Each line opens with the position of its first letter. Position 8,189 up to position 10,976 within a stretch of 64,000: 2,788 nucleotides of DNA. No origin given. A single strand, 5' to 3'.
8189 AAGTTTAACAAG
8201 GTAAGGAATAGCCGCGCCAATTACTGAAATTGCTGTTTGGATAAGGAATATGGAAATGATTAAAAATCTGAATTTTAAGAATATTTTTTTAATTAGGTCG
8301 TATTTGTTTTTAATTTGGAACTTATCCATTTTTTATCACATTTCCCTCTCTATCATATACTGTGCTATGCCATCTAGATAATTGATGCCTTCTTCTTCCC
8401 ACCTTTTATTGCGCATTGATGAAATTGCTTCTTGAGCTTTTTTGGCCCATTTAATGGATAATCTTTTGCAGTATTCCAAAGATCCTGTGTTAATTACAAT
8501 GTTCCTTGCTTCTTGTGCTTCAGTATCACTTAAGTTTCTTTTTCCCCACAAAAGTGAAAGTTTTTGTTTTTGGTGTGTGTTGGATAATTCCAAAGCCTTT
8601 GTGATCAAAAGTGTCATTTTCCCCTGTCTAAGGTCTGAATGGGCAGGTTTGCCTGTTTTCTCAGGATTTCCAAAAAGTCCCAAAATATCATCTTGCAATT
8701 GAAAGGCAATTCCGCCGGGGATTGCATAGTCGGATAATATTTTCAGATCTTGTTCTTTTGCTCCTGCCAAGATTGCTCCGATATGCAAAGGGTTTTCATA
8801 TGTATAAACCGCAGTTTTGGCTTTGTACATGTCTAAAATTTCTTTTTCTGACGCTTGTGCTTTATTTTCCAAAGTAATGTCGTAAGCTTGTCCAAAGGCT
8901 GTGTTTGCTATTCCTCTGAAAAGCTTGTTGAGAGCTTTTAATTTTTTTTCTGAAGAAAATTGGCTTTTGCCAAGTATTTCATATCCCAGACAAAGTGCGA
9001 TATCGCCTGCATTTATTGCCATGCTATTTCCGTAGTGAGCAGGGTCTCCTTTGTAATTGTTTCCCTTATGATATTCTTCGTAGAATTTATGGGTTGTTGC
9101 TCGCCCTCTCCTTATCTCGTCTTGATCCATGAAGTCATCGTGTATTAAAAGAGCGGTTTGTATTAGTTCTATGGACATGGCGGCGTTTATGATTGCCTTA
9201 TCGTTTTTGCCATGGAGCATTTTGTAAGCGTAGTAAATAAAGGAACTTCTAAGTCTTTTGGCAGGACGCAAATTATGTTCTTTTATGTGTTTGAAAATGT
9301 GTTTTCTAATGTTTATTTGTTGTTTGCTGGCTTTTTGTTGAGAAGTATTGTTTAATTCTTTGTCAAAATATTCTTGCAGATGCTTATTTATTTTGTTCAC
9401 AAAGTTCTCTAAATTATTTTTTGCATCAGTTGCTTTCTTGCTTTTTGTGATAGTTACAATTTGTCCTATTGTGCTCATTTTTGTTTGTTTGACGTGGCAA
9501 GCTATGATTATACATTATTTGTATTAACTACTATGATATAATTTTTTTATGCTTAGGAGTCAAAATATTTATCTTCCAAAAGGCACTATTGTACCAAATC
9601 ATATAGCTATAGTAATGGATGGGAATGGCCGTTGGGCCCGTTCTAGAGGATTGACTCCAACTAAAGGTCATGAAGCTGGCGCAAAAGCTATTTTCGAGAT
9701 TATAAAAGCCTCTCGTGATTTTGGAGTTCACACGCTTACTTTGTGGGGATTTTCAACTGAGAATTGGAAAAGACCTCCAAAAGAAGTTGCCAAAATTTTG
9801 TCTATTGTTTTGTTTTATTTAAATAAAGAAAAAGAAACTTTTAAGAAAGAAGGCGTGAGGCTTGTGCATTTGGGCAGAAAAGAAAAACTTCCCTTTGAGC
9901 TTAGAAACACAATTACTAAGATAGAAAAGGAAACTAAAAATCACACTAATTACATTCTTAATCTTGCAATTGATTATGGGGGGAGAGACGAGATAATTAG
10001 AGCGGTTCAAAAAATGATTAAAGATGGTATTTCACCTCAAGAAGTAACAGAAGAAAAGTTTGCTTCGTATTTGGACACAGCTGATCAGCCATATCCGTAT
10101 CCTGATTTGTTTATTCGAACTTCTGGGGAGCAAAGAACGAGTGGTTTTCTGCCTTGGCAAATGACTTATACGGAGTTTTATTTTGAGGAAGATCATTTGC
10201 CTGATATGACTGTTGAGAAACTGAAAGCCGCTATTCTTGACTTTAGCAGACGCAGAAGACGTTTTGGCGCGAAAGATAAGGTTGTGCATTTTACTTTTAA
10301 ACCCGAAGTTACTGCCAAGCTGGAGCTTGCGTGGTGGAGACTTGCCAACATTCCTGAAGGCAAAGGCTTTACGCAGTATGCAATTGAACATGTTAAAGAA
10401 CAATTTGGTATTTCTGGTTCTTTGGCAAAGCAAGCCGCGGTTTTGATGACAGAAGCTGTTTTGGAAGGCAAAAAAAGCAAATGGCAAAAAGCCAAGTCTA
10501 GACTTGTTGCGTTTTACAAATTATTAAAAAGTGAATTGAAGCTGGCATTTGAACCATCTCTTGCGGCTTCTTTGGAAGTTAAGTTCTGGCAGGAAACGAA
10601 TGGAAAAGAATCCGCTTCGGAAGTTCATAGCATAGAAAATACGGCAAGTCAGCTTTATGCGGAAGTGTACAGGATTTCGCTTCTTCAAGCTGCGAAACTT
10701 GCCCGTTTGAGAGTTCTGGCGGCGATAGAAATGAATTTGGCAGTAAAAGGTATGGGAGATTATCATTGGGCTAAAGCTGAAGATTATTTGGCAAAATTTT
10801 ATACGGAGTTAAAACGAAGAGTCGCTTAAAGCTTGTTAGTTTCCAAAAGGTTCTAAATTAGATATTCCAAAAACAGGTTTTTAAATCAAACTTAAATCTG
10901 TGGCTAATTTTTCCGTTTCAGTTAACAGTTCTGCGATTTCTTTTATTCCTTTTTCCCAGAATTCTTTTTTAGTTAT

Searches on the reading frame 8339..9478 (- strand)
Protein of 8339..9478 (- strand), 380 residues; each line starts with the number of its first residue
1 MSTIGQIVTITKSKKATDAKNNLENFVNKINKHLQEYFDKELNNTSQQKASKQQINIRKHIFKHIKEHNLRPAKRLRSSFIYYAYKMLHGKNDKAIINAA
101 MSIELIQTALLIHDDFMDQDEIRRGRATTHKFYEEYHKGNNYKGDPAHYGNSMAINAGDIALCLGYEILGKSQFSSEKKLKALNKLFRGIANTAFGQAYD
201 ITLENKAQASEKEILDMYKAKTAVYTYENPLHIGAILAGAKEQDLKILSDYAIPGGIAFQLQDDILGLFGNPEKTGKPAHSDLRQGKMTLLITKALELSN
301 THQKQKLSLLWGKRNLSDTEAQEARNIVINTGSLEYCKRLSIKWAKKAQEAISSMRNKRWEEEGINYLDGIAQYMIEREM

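Call 62: search_protein_families(library=pfam, proteins=[window:8339-9478:-], max_evalue=0.001)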
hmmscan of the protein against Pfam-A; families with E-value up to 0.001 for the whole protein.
window:8339-9478:- (380 aa): 1 family
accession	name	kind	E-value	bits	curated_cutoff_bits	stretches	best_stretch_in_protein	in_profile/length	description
PF00348.22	polyprenyl_synt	-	1.4e-58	198.5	27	1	61-327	3-250/251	Polyprenyl synthetase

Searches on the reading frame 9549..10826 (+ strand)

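Call 62: search_protein_families(library=pfam, proteins=[window:9549-10826:+], max_evalue=0.001)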
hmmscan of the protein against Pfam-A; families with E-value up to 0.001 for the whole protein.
window:9549-10826:+ (426 aa): 1 family
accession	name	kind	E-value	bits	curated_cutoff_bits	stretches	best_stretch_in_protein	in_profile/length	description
PF01255.24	Prenyltransf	-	1.6e-72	244.1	27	1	22-240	1-219/219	Putative undecaprenyl diphosphate synthase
